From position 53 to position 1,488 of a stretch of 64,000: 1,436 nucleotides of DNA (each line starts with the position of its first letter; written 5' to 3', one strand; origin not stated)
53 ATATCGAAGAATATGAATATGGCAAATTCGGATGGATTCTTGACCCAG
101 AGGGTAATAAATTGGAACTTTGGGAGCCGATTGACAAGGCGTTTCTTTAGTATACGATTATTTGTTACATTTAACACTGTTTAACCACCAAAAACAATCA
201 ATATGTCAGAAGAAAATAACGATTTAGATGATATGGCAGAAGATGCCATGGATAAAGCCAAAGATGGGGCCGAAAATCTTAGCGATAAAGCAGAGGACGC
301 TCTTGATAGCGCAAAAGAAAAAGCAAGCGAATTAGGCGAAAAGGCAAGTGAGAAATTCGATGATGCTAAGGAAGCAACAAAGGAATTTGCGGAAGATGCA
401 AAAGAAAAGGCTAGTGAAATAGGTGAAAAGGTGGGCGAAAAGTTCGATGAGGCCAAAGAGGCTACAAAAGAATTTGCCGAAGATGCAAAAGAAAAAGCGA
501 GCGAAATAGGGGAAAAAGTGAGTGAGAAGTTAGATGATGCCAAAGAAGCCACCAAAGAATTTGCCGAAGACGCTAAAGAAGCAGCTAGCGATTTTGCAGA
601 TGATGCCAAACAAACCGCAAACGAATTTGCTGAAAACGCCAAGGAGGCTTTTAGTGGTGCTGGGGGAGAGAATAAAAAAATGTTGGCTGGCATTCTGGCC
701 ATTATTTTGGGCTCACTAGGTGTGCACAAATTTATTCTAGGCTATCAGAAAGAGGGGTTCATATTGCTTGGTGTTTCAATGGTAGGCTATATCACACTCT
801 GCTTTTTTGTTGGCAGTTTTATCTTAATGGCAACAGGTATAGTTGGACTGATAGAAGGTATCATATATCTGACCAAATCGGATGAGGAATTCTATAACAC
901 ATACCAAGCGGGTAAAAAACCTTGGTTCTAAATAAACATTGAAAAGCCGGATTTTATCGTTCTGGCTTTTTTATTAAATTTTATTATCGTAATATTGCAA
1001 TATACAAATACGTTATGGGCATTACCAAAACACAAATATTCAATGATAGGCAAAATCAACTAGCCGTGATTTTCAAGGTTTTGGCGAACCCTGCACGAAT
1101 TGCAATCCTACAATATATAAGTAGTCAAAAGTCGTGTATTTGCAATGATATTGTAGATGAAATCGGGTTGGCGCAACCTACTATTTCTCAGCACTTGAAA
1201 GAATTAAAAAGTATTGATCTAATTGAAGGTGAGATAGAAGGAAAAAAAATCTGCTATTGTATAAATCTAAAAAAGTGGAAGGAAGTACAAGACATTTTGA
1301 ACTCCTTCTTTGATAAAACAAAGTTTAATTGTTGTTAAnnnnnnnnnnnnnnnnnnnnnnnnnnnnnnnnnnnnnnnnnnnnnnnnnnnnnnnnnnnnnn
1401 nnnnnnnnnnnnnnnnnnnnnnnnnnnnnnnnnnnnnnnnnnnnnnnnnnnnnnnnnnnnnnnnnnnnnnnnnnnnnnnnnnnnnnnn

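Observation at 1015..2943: Compact ars-like operon in which three consecutive proteins all end in a Cys-Cys tail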

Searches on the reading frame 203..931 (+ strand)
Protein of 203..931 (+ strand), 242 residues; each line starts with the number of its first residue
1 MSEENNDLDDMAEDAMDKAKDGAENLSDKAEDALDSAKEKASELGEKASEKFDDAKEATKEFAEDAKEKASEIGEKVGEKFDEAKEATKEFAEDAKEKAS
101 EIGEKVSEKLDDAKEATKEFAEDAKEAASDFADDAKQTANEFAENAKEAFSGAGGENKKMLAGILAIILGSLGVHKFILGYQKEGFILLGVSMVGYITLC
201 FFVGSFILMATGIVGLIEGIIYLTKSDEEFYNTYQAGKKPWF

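Call 3: search_protein_families(library=pfam, proteins=[window:203-931:+], max_evalue=0.01)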
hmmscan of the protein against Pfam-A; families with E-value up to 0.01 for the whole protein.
window:203-931:+ (242 aa): 7 families
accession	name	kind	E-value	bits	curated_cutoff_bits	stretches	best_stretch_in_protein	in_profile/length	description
PF12732.12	YtxH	-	5.7e-13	49.6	37.5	4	43-88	25-70/71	YtxH-like protein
PF01442.23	Apolipoprotein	-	1.1e-10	41.9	90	2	8-84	112-188/190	Apolipoprotein A1/A4/E domain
PF05154.21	TM2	-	7.8e-10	39.3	27.9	1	156-204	2-49/51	TM2 domain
PF05957.18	DUF883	-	6.5e-07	29.6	25.4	0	6-46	12-52/53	DUF883 N-terminal domain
PF07464.16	ApoLp-III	-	0.00016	22.2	36.3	1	13-133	21-141/146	Apolipophorin-III precursor (apoLp-III)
PF20117.4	DUF6507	-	0.00088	20.2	25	1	18-101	20-101/120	Family of unknown function (DUF6507)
PF14013.11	MT0933_antitox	-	0.0041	17.8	27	1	16-62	1-48/49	MT0933-like antitoxin protein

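Call 4: search_protein_families(library=ncbifam, proteins=[window:203-931:+], max_evalue=0.01)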
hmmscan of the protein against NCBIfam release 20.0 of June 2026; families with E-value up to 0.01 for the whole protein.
window:203-931:+ (242 aa): 5 families
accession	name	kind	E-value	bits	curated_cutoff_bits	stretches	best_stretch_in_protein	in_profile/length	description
NF047840.1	lipo_Ag473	exception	9.6e-06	26.4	100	1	7-113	35-134/136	Ag473 family lipoprotein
NF033917.0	antiphage_ZorA_4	subfamily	1.5e-05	24.1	500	1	2-151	181-334/413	anti-phage ZorAB system protein ZorA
NF041670.1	GvpQ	equivalog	0.00015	21.9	100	1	44-132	19-109/137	gas vesicle protein GvpQ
NF004411.0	PRK05759.1-2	equivalog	0.00022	21.3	131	0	92-147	47-102/156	F0F1 ATP synthase subunit B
NF040480.1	CGLAU_01105_fam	hypoth_equivalog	0.0092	16.2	45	0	12-150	29-160/179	CGLAU_01105 family protein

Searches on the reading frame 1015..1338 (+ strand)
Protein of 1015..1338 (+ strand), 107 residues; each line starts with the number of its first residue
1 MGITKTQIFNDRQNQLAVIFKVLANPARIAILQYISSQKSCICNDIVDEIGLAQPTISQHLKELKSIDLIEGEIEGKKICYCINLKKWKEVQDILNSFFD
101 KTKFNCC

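Call 3: search_protein_families(library=pfam, proteins=[window:1015-1338:+], max_evalue=0.01)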
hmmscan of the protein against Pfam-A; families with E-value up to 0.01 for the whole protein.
window:1015-1338:+ (107 aa): 6 families
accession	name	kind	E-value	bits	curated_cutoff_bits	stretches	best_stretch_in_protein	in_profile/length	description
PF01022.26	HTH_5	-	2.9e-10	40.3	22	1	25-71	1-46/47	Bacterial regulatory protein, arsR family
PF12840.13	HTH_20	-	1.7e-09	37.9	27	1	23-72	1-50/51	Helix-turn-helix domain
PF13412.12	HTH_24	-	0.00016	21.6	21.9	1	28-71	5-48/48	Winged helix-turn-helix DNA-binding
PF12802.13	MarR_2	-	0.0046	17.5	27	1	26-71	5-51/61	MarR family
PF01047.28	MarR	-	0.005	17.1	24.6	1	25-71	2-48/59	MarR family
PF25212.1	HVO_A0114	-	0.0068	16.6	27.6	1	18-78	15-74/84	HVO_A0114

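Call 4: search_protein_families(library=ncbifam, proteins=[window:1015-1338:+], max_evalue=0.01)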
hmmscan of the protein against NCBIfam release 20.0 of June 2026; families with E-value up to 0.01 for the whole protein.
window:1015-1338:+ (107 aa): 15 families
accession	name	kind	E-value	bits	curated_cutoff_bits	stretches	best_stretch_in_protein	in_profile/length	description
NF033788.1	HTH_metalloreg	subfamily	1.6e-19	69.5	55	1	17-91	2-76/77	metalloregulator ArsR/SmtB family transcription factor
NF033789.1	repress_SdpR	subfamily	6.2e-15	54.9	100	1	19-94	1-75/79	autorepressor SdpR family transcription factor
NF045707.1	Dbac_1936_reg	equivalog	2.8e-12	46.5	115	1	12-88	3-78/99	ArsR/SmtB-type metalloregulator TsoR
NF041413.1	ArsR_Rv2640c_fam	equivalog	3.4e-10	40.4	155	1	8-96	24-114/118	Rv2640c family ArsR-like transcriptional regulator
NF040642.1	sulf_sens_BigR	equivalog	2.1e-09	37.3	155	1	10-97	4-90/95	sulfite-sensing transcriptional repressor BigR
NF053755.1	MsvR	equivalog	1.7e-08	34.5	220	1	20-75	7-61/236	transcriptional factor MsvR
NF052532.1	TransRegPagRBaca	equivalog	4.8e-08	33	170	1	10-96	11-96/99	transcriptional repressor PagR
NF007528.0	PRK10141.1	subfamily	2.2e-06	27.5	97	1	19-83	9-73/117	metalloregulator ArsR/SmtB family transcription factor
NF047906.1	CdPbTransRegCmtR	equivalog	3.1e-06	27.1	150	1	10-84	5-78/104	Cd(II)/Pb(II)-sensing metalloregulatory transcriptional regulator CmtR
NF004170.0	PRK05638.1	equivalog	0.0012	17.5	421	1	27-89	372-436/442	threonine synthase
NF040939.2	trans_reg_lrs14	equivalog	0.0022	18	90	1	27-75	22-71/103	Lrs14 family HTH-type transcriptional regulator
NF053756.1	MreA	equivalog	0.0028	17.4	100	1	28-73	18-64/110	MreA family transcriptional regulator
NF053602.1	Phr_regulator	exception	0.0031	17.1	320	1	19-75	5-60/191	heat shock transcription regulator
TIGR01884.1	cas_HTH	subfamily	0.0043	16.5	60.2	1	17-75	133-191/202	CRISPR-associated CARF protein Csa3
TIGR01889.1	Staph_reg_Sar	paralog_domain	0.0053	17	62.6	1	29-96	28-102/109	staphylococcal accessory regulator family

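Call 31: search_solved_structures(query=window:1015-1338:+, max_evalue=0.0001, show_alignments=2)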
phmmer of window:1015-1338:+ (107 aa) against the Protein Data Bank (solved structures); distinct sequences matched with E-value up to 0.0001: 15.
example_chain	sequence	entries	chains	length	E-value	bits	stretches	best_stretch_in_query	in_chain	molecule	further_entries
6j0e_A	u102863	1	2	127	2.7e-09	40.3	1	8-95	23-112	Arsenic responsive repressor ArsR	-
8qkf_A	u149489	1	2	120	9.2e-08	35.3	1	18-82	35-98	ArsR family transcriptional regulator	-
1r1u_A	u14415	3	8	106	4.5e-06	29.9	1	6-83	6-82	repressor protein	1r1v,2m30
2kjb_A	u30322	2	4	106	4.6e-06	29.9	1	6-83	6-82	CzrA protein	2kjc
1r1t_A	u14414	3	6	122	4.7e-06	29.8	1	14-83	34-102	Transcriptional repressor smtB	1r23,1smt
3pqj_A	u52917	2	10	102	6e-06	29.5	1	10-97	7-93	Biofilm growth-associated repressor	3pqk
6cdb_A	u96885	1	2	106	6.3e-06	29.4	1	6-83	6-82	ArsR family transcriptional regulator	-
6cda_A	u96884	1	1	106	6.4e-06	29.4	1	6-83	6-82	ArsR family transcriptional regulator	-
2lkp_A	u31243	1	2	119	2.6e-05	27.5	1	14-83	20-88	HTH-type transcriptional regulator NmtR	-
2zkz_A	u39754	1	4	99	3.2e-05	27.2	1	17-96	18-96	Transcriptional repressor pagR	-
3cuo_A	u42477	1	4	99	3.8e-05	26.9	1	13-85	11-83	Uncharacterized HTH-type transcriptional regulator ygaV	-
4omy_A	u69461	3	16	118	4.3e-05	26.8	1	18-85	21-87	NolR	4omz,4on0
4ggg_A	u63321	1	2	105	5e-05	26.5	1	7-83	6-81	Repressor protein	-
1r22_A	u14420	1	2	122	5.1e-05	26.5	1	14-83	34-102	Transcriptional repressor smtB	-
6jmi_A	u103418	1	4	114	8.9e-05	25.7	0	17-84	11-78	Uncharacterized HTH-type transcriptional regulator Rv0081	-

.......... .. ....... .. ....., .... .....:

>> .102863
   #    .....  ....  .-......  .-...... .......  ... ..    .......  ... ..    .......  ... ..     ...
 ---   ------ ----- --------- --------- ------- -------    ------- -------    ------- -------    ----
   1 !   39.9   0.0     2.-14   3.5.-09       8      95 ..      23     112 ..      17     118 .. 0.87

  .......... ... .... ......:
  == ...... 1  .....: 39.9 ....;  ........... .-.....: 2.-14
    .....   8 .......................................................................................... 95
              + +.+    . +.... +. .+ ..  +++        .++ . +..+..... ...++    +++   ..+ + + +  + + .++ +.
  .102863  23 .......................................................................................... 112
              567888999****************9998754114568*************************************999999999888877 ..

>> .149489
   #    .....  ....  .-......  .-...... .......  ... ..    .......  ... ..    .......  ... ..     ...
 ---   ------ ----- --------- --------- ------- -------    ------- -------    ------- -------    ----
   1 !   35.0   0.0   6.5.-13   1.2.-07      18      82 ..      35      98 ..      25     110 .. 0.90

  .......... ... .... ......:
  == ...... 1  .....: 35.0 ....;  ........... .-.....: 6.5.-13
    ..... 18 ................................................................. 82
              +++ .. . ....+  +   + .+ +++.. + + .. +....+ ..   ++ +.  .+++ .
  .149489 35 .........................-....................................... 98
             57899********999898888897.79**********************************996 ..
